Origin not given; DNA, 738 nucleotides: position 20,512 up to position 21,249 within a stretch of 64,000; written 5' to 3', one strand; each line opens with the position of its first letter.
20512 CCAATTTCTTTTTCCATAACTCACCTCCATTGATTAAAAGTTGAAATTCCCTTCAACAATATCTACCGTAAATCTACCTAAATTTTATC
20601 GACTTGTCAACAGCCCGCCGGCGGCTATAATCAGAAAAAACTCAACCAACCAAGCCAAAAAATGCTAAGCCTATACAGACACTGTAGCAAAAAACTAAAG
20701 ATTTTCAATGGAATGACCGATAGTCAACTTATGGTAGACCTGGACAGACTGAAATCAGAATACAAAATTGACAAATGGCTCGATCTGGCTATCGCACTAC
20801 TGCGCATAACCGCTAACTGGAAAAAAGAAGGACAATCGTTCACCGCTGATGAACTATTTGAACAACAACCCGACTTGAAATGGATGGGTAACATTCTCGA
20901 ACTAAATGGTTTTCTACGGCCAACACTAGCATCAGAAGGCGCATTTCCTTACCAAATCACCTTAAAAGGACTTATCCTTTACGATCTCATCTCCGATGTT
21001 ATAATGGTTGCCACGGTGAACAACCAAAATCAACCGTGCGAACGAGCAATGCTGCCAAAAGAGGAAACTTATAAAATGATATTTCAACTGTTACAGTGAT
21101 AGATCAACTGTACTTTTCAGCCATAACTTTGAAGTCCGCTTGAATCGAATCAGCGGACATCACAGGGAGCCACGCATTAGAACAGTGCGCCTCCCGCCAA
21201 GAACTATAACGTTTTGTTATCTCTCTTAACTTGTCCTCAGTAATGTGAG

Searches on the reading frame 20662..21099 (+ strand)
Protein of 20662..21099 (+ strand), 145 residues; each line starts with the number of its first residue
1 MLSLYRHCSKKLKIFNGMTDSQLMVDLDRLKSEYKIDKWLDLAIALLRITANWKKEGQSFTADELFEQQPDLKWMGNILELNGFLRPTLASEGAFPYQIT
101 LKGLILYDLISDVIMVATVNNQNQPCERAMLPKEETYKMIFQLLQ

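Call 48: search_protein_families(library=pfam, proteins=[window:20662-21099:+], max_evalue=10)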
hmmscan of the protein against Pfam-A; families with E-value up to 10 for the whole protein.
window:20662-21099:+ (145 aa): 1 family
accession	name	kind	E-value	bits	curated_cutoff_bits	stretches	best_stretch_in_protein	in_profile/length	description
PF14492.12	EFG_III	-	0.23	12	27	1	14-37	47-70/75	Elongation Factor G, domain III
